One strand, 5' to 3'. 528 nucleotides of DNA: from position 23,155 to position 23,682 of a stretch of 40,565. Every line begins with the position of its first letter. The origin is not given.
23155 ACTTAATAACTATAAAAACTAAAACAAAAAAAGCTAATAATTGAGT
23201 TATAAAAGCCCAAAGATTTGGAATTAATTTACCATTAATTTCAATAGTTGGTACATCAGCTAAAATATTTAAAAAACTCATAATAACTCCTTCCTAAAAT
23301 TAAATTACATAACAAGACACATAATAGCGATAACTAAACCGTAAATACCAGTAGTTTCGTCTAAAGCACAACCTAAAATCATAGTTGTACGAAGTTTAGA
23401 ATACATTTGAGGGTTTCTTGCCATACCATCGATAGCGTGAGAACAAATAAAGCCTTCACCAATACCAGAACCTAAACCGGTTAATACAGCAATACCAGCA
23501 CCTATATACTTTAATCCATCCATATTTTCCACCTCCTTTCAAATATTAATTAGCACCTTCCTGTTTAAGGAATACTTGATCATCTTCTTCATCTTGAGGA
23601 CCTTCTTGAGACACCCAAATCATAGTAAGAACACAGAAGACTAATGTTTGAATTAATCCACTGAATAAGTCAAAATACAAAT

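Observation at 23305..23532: ATP synthase c subunit has a full Na+-ligand set with two carboxylates (E26 and E59)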

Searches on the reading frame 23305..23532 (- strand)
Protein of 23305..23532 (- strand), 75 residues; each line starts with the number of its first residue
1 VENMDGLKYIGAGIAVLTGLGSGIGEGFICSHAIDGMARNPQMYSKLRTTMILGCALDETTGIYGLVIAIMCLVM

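Call 3: search_solved_structures(query=window:23308-23532:-, max_evalue=0.01, show_alignments=5)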
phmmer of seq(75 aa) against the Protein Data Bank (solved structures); distinct sequences matched with E-value up to 0.01: 57.
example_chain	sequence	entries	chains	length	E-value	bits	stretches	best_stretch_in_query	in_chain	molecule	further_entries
4bem_J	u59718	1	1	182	1.9e-22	81.8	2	5-73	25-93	F1FO ATPASE C1 SUBUNIT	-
4bem_A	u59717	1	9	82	1.7e-16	62.9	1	7-73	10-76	F1FO ATPASE C2 SUBUNIT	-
3zk1_A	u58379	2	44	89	2.4e-16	62.4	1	6-73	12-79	ATP SYNTHASE SUBUNIT C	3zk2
1yce_A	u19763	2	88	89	1.2e-14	57.1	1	9-73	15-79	subunit c | ATP SYNTHASE SUBUNIT C, SODIUM ION SPECIFIC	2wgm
5fl7_K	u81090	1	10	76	1.5e-12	50.4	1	8-73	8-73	ATP SYNTHASE SUBUNIT 9, MITOCHONDRIAL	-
3v3c_A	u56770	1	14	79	1.1e-11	47.6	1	9-73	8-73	ATP synthase subunit c, chloroplastic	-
2w5j_A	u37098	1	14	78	1.6e-11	47.2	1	9-73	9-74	ATP SYNTHASE C CHAIN, CHLOROPLASTIC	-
4mjn_A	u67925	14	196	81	1.8e-11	47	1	9-73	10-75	ATP synthase subunit c, chloroplastic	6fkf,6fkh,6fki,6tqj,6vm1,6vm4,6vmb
8f29_S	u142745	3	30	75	3.1e-11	46.2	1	6-73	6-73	ATP synthase subunit 9, mitochondrial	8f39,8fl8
2wpd_J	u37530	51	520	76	4.2e-11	45.8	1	6-73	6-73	ATP SYNTHASE SUBUNIT 9, MITOCHONDRIAL | ATP synthase subunit C, mitochondrial | ATP synthase subunit 9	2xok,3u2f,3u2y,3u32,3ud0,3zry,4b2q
7wem_A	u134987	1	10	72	4.3e-11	45.8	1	10-71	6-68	ATP synthase subunit c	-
1wu0_A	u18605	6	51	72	4.4e-11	45.8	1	9-71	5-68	ATP synthase C chain | ATP synthase subunit c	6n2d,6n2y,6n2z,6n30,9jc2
8fkj_R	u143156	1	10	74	4.5e-11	45.7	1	7-73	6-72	ATP synthase subunit 9, mitochondrial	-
22vl_M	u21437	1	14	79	9.7e-11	44.7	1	9-73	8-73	ATP synthase subunit c, chloroplastic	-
2wie_A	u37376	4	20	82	1.1e-10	44.5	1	9-73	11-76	ATP SYNTHASE C CHAIN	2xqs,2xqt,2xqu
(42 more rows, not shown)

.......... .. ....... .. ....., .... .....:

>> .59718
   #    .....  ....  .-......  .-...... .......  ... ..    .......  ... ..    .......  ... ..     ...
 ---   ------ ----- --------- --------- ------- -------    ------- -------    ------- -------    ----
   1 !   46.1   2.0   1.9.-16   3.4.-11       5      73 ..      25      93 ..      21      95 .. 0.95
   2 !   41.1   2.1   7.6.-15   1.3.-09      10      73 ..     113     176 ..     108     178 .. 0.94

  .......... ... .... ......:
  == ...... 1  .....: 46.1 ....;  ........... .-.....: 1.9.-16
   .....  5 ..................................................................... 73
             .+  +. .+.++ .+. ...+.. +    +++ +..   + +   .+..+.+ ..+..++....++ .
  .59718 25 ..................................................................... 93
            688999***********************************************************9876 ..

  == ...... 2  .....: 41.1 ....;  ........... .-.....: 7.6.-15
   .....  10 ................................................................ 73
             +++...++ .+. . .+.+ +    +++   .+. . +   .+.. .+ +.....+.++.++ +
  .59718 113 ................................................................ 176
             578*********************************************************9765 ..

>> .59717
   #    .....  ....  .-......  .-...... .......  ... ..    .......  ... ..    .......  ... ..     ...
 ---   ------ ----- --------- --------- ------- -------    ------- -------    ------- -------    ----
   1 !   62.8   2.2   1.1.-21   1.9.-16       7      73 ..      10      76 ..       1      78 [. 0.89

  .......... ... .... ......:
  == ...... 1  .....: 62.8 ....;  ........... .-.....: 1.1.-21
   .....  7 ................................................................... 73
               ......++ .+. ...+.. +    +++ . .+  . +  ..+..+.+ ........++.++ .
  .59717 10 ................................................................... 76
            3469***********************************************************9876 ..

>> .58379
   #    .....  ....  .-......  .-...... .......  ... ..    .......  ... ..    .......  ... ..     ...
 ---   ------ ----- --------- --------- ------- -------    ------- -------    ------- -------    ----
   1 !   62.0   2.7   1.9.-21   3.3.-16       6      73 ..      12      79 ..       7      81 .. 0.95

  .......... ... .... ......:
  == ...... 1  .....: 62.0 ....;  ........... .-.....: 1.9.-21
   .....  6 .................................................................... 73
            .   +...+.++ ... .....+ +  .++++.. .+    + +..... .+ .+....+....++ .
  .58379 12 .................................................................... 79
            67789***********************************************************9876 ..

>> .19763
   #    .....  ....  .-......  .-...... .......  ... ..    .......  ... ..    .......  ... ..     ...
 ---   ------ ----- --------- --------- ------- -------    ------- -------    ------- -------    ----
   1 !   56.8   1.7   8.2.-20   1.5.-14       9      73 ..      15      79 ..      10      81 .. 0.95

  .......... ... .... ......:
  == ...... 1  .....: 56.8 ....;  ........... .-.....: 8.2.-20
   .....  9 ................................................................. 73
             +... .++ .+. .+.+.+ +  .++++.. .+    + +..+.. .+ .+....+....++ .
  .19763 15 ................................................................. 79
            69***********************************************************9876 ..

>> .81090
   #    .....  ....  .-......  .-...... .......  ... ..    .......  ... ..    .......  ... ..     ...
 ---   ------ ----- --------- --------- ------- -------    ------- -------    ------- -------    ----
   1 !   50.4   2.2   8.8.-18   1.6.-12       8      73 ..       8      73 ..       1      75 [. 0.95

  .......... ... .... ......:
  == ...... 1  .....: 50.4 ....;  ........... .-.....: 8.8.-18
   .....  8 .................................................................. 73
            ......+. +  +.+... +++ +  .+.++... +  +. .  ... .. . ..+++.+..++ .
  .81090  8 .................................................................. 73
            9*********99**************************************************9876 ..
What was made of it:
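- On Two-carboxylate Na+ c-ring (F. nucleatum type): GIGEG is identical to F. nucleatum (call 3).
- Closest known: Acetobacterium woodii c2/c3 subunit. Same: A. woodii shares the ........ helix-2 motif exactly (call 3).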

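Call 4: search_protein_families(library=pfam, proteins=[window:23305-23532:-])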
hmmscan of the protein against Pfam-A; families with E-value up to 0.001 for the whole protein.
window:23305-23532:- (75 aa): 1 family
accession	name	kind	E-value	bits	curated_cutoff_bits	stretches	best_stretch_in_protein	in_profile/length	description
PF00137.26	ATP-synt_C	-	2e-20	73.3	24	1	10-71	1-59/60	ATP synthase subunit C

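Call 5: search_protein_families(library=ncbifam, proteins=[window:23305-23532:-], max_evalue=0.01)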
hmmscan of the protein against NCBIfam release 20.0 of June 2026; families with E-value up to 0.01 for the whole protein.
window:23305-23532:- (75 aa): 19 families
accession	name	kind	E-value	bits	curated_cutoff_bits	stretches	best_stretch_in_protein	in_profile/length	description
NF009999.0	PRK13471.1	equivalog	1.2e-18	67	124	1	8-74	16-83/85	F0F1 ATP synthase subunit C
NF005521.0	PRK07159.1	equivalog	1e-17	64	122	1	6-73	32-98/101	F0F1 ATP synthase subunit C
NF005733.0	PRK07558.1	equivalog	1.3e-17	63.7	85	1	4-73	3-72/75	F0F1 ATP synthase subunit C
TIGR01260.1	ATP_synt_c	equivalog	4.6e-16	58.6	43.95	1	19-72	2-55/58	ATP synthase F0 subunit C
NF005900.0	PRK07874.1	equivalog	3.4e-14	52.9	114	1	3-69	14-77/80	ATP synthase F0 subunit C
NF005363.0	PRK06876.1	equivalog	4e-14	52.2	71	1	2-74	2-75/80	F0F1 ATP synthase subunit C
NF005608.0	PRK07354.1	equivalog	2.1e-13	50.7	128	1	10-73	11-75/81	F0F1 ATP synthase subunit C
NF011483.0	PRK14893.1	equivalog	9.6e-11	42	188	1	7-74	10-74/162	V-type ATP synthase subunit K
NF006295.0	PRK08482.1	equivalog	1e-10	42.1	135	1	10-73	38-98/105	F0F1 ATP synthase subunit C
NF009997.0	PRK13467.1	equivalog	1.6e-10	40.8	98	1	8-70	4-63/66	F0F1 ATP synthase subunit C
NF009996.0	PRK13466.1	equivalog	3.3e-10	40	110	1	14-69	7-62/66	F0F1 ATP synthase subunit C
NF009998.0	PRK13468.1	equivalog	1e-09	38.6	116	1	10-73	13-77/88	F0F1 ATP synthase subunit C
NF004913.0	PRK06271.1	equivalog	1.6e-09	37.3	211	1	7-73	7-70/220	V-type ATP synthase subunit K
NF006219.0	PRK08344.1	equivalog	4.2e-08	33.1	108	1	6-74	92-158/161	V-type ATP synthase subunit K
NF004888.0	PRK06251.1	equivalog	7.9e-07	29.2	101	1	8-74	36-99/102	V-type ATP synthase subunit K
TIGR03322.1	alt_F1F0_F0_C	exception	2.2e-06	28.2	130.85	1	10-72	12-75/86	alternate F1F0 ATPase, F0 subunit C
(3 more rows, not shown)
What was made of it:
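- On F-type ATP synthase subunit c (PF00137 / TIGR01260): TIGR01260 scores 58.6 against 43.95 (call 5).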

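Call 6: find_homologous_proteins(query=window:23308-23532:-, max_evalue=0.00001)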
Query seq(75 aa) (75 aa): 370 proteins with E <= 0.00001 among 379 candidates; the best 120 are listed.
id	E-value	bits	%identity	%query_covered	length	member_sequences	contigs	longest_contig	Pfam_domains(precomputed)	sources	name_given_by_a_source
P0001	6.5e-38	145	96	96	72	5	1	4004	PF00137.27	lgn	-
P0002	5.9e-36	139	92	96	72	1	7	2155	PF00137.27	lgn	-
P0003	1.1e-35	138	90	96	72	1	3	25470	PF00137.27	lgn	-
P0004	2.0e-35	137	89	96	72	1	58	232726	PF00137.27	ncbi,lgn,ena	-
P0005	2.8e-35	137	89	96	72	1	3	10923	PF00137.27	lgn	-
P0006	5.3e-35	136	85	97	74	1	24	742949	PF00137.27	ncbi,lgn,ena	-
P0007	5.9e-35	136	89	96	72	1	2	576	PF00137.27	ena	-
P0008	1.1e-34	135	88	96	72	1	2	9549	PF00137.27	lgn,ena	-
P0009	1.9e-34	134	90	95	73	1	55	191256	PF00137.27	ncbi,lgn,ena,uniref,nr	ncbi:MAG: ATP synthase F0 subunit C [Firmicutes bacterium]|uniref:ATP synthase subunit c n=1 Tax=Can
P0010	2.8e-34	134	88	96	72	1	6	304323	PF00137.27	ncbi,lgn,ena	-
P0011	2.9e-34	134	86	96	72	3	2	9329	PF00137.27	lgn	-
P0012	5.5e-34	133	86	96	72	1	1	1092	PF00137.27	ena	-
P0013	7.4e-34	132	84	97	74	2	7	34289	PF00137.27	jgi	-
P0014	7.5e-34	132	86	96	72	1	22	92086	PF00137.27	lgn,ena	-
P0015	1.7e-32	128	82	96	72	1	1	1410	PF00137.27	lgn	-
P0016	7.0e-32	126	84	93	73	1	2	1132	PF00137.27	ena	-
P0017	7.1e-32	126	77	97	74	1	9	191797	PF00137.27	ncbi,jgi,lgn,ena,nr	ncbi:MAG: ATP synthase F0 subunit C [Bacilli bacterium]|jgi:F-type H+-transporting ATPase subunit c|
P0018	1.4e-31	125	83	96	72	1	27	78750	PF00137.27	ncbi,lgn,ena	-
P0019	2.6e-31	124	79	97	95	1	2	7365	PF00137.27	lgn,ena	-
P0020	2.6e-31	124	79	97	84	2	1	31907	PF00137.27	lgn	-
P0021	2.7e-31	124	84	97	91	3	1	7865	PF00137.27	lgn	-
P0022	3.1e-31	124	81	99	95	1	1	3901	PF00137.27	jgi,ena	-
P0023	3.3e-31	124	75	97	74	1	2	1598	PF00137.27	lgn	-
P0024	4.3e-31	124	81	96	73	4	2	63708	PF00137.27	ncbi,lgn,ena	-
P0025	4.9e-31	123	81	96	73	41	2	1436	PF00137.27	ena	-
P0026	7.3e-31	123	83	93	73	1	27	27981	PF00137.27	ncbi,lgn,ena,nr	ncbi:MAG: ATP synthase F0 subunit C [Bacilli bacterium]|nr:ATP synthase F0 subunit C [Bacillales bac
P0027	7.5e-31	123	83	93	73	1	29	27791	PF00137.27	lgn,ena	-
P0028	9.4e-31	122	81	96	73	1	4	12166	PF00137.27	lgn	-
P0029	1.2e-30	122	82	96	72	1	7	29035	PF00137.27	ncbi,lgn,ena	-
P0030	1.4e-30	122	81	93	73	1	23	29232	PF00137.27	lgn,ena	-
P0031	2.6e-30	121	79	96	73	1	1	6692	PF00137.27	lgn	-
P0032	2.9e-30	121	81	97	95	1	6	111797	PF00137.27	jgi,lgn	jgi:F-type H+-transporting ATPase subunit c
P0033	3.2e-30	121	81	96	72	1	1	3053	PF00137.27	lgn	-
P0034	3.3e-30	121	81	96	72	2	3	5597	PF00137.27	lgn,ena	-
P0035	6.8e-30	120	79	96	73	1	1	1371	PF00137.27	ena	-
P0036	9.2e-30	119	75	95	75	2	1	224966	PF00137.27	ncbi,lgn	-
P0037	1.9e-29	118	79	93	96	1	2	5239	PF00137.27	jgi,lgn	jgi:F-type H+-transporting ATPase subunit c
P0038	2.6e-29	118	77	97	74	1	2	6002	PF00137.27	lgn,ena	-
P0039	3.7e-29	117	76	96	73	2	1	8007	PF00137.27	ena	-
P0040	7.3e-29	116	77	93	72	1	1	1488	PF00137.27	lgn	-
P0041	8.5e-29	116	75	97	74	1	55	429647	PF00137.27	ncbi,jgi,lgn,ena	jgi:F-type H+-transporting ATPase subunit c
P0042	1.1e-28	116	79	93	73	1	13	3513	PF00137.27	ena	-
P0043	1.3e-28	116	76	93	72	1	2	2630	PF00137.27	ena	-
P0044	2.0e-28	115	84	92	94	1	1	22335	PF00137.27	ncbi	-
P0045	2.2e-28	115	79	93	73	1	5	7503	PF00137.27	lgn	-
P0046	6.4e-28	113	79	89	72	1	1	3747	PF00137.27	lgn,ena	-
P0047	7.4e-28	113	79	93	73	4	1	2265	PF00137.27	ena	-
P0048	9.5e-28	113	74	93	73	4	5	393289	PF00137.27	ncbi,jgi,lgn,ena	ncbi:MAG: ATP synthase F0 subunit C [Bacilli bacterium]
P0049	1.0e-27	113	79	89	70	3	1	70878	PF00137.27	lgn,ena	-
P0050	1.2e-27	113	76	89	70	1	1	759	PF00137.27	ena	-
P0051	1.4e-27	112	74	96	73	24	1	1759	PF00137.27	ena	-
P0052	1.6e-27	112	73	97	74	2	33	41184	PF00137.27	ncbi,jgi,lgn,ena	jgi:F-type H+-transporting ATPase subunit c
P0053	1.7e-27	112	71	97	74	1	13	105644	PF00137.27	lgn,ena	-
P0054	1.7e-27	112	82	89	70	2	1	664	PF00137.27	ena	-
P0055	2.3e-27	112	78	89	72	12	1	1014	PF00137.27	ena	-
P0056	3.0e-27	111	74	96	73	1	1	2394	PF00137.27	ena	-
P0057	5.9e-27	110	73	95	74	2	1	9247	PF00137.27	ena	-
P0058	1.3e-26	109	74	96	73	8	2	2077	PF00137.27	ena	-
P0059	3.7e-26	108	72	96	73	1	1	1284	PF00137.27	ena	-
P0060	4.0e-26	108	69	96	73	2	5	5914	PF00137.27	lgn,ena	-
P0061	4.2e-26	108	72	96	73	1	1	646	PF00137.27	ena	-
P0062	6.4e-26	107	72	91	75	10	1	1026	PF00137.27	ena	-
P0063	8.6e-26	107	75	96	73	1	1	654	PF00137.27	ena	-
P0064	1.2e-25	106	70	95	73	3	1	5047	PF00137.27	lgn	-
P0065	3.1e-25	105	70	97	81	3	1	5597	PF00137.27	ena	-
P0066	1.2e-24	103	73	93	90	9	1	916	PF00137.27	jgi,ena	-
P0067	1.3e-24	103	73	93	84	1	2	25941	PF00137.27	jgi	-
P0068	3.1e-24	102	68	96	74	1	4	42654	PF00137.27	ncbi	-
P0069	4.8e-24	101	74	92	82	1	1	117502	PF00137.27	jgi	-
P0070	5.2e-24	101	72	91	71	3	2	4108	PF00137.27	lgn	-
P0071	9.9e-24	100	74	87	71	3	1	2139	PF00137.27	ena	-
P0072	1.7e-23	99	69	93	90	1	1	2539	PF00137.27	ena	-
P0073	2.8e-23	99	68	92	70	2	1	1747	PF00137.27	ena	-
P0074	4.1e-23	98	68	92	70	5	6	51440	PF00137.27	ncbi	-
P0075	4.2e-23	98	69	95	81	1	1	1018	PF00137.27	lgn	-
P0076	5.2e-23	98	68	96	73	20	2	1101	PF00137.27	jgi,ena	-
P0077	8.6e-23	97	67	96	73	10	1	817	PF00137.27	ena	-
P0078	8.7e-23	97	68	92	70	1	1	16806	PF00137.27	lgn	-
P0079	1.2e-22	97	66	95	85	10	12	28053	PF00137.27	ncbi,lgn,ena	-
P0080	1.3e-22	97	68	96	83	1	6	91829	PF00137.27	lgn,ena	-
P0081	1.3e-22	97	69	89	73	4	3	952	PF00137.27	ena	-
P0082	2.0e-22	96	67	96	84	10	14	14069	PF00137.27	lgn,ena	-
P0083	3.9e-22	95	71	83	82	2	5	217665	PF00137.27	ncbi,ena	-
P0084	4.1e-22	95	69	95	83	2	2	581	PF00137.27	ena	-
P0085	5.2e-22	95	67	92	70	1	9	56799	PF00137.27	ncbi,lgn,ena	-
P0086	7.1e-22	94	71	87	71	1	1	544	PF00137.27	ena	-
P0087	7.6e-22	94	68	88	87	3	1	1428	PF00137.27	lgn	-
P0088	8.8e-22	94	71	88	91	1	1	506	PF00137.27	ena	-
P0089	1.1e-21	94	69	91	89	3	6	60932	PF00137.27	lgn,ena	-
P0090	1.5e-21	93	64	92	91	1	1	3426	PF00137.27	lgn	-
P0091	2.7e-21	92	69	83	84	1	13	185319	PF00137.27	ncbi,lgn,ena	-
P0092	2.8e-21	92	62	95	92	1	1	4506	PF00137.27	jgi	-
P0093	4.2e-21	92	70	88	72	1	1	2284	PF00137.27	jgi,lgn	-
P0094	6.4e-21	91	70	85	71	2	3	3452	PF00137.27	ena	-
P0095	7.0e-21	91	61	95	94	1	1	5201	PF00137.27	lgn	-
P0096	7.6e-21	91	56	95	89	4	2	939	PF00137.27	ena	-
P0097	7.8e-21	91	64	92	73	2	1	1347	PF00137.27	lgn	-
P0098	7.9e-21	91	66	95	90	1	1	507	PF00137.27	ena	-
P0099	1.2e-20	90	66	87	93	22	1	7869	PF00137.27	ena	-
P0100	1.2e-20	90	70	61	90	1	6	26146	PF00137.27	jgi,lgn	-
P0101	2.1e-20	90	66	87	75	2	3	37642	PF00137.27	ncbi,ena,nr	ncbi:MAG: ATP synthase F0 subunit C [Bacilli bacterium]|nr:ATP synthase F0 subunit C [Bacilli bacter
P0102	4.3e-20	89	72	61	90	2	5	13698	PF00137.27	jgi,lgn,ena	-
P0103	4.5e-20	89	60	91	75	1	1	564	PF00137.27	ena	-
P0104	4.6e-20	89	66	93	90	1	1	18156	PF00137.27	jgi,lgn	-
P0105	4.9e-20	88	62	96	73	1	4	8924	PF00137.27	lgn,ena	-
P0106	6.9e-20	88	66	89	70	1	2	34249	PF00137.27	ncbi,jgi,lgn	-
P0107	7.3e-20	88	58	92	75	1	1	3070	PF00137.27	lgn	-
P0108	8.0e-20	88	67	93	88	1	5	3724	PF00137.27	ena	-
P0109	8.7e-20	88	62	93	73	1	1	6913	PF00137.27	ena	-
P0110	9.6e-20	88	62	92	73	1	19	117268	PF00137.27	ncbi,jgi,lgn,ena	-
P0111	9.8e-20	88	64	92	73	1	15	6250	PF00137.27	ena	-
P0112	1.0e-19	87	64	92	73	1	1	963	PF00137.27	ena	-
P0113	1.1e-19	87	58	92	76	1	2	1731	PF00137.27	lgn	-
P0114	1.3e-19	87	63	83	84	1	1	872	PF00137.27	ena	-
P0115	1.7e-19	87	61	92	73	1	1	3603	PF00137.27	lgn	-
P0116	1.7e-19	87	63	89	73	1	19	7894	PF00137.27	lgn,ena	-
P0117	1.8e-19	87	62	92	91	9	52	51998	PF00137.27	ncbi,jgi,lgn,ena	jgi:F-type H+-transporting ATPase subunit c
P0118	1.9e-19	87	62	92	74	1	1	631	PF00137.27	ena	-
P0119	2.0e-19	87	61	95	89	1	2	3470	PF00137.27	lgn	-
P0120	2.0e-19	87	62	92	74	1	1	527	PF00137.27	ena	-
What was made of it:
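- Checked: Most homologues start at the ATG 23521-23523 (MDGLKY..., 72 aa; call 6).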

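Call 9: find_related_loci(query=window:23308-23523:-, collection=genome_contigs, flank=4000)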
Query seq(72 aa) (72 aa) in genome_contigs; peptide patterns used: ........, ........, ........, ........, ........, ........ (x = any residue, [..] = any of these).
569 stretches matched a pattern; 46 encode a relative of the query (tblastn E <= 1e-3); 46 distinct loci.
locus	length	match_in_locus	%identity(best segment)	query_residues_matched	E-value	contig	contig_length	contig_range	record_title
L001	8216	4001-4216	93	1-72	5e-42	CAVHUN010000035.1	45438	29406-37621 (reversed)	uncultured Prevotella sp. isolate H07654-L1_cleanbin_000041 genome assembly, contig: Spades_H07654-L1_contig_529, whole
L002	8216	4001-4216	88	1-72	6e-39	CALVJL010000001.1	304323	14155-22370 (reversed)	MAG: uncultured Bacilli bacterium isolate BRZ_KC__bin21 genome assembly, contig: BRZ_KC__NODE_12_length_304323_cov_26.50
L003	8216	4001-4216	86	1-72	2e-39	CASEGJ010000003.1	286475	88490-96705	uncultured Bacillales bacterium isolate SI.O46.metabat-bins.30 genome assembly, contig: SI.O46.metabat-bins.30.fa_k141_9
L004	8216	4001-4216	88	1-72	3e-39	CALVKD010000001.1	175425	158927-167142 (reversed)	MAG: uncultured Bacilli bacterium isolate E04__bin42 genome assembly, contig: E04__k127_2353923, whole genome shotgun se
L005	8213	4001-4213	90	2-72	8e-39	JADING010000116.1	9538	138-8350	MAG: Candidatus Scatoplasma merdavium isolate 1748 D3M36__C425698_L9538_SRR9113722, whole genome shotgun sequence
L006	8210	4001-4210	84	1-70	6e-36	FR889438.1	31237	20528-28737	Firmicutes bacterium CAG:449 genomic scaffold, scf166, whole genome shotgun sequence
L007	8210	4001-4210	80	1-70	2e-35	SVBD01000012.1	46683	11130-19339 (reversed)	MAG: Erysipelotrichaceae bacterium isolate SIG219 NODE_472_length_46683_cov_41.154873, whole genome shotgun sequence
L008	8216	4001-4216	82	1-72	2e-35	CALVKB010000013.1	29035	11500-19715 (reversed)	MAG: uncultured Bacilli bacterium isolate BRZ_QT__bin67 genome assembly, contig: BRZ_QT__NODE_1476_length_29035_cov_6.20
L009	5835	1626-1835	80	1-70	5e-35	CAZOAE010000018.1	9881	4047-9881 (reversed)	MAG TPA_asm: uncultured Erysipelotrichaceae bacterium isolate SRP225648_co1_67 genome assembly, contig: NODE_17660_lengt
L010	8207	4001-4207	78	1-69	1e-34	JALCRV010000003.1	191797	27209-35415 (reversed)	MAG: Bacilli bacterium isolate UW_MP_BACIL3_1 Ga0455773_000014, whole genome shotgun sequence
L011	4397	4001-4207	81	2-70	1e-33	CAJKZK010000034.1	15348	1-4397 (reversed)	MAG TPA_asm: uncultured Firmicutes bacterium isolate SRR5519172-bin.28 genome assembly, contig: NODE_1995_length_15348_c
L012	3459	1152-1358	81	2-70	1e-33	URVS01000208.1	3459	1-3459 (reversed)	uncultured Mollicutes bacterium isolate UMGS1395 genome assembly, contig: NODE_13405_length_3459_cov_2.777908, whole gen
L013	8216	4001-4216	76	1-72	3e-33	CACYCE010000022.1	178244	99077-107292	MAG: uncultured Erysipelotrichaceae bacterium isolate RUG11814 genome assembly, contig: RUG11814_asm_22, whole genome sh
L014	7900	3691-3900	77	1-70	6e-33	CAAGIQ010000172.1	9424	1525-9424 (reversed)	MAG TPA_asm: Bacilli bacterium, isolate HGM10890, WGS project CAAGIQ010000000 data, contig: SRS476289_51_k119_275715, wh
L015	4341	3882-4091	74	1-70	2e-31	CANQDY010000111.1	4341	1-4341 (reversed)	MAG: uncultured Bacilli bacterium isolate Lapin-005__bin92 genome assembly, contig: Lapin-005__NODE_29999_length_4341_co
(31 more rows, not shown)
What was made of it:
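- The relatives are small-genome gut organisms of Mollicutes-like lineages (call 9).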

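Call 31: search_protein_representatives(protein=window:23308-23523:-)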
Query: 72 residues. Proteins with E-value up to 0.001 (for the whole library): 2314; up to 1e-10: 271; up to 1e-30: 10. The best 150 are listed.
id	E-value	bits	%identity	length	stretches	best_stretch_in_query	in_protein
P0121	8.5e-75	260.1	37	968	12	12-68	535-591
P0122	1.2e-47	174.2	38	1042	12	3-71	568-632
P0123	1.4e-47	174.0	41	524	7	5-68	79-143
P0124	3.7e-47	172.6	39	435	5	6-70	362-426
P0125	6.1e-47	171.9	41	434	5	3-70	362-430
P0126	1.0e-39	149.0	38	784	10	3-69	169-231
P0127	1.0e-36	139.6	39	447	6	16-69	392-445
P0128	1.7e-36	138.9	38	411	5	6-70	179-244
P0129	6.5e-35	133.9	43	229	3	5-71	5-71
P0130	5.6e-31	121.4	39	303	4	6-69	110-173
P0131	3.3e-30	119.0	37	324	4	7-69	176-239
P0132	6.9e-30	118.0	37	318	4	6-69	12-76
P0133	4.1e-29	115.5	35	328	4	4-70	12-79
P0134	5.3e-29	115.2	37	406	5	7-70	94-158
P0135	1.2e-28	114.0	41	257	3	1-69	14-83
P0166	5.4e-21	89.8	67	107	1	3-71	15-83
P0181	3.0e-18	81.2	65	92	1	3-70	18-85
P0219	1.3e-14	69.7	50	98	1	3-70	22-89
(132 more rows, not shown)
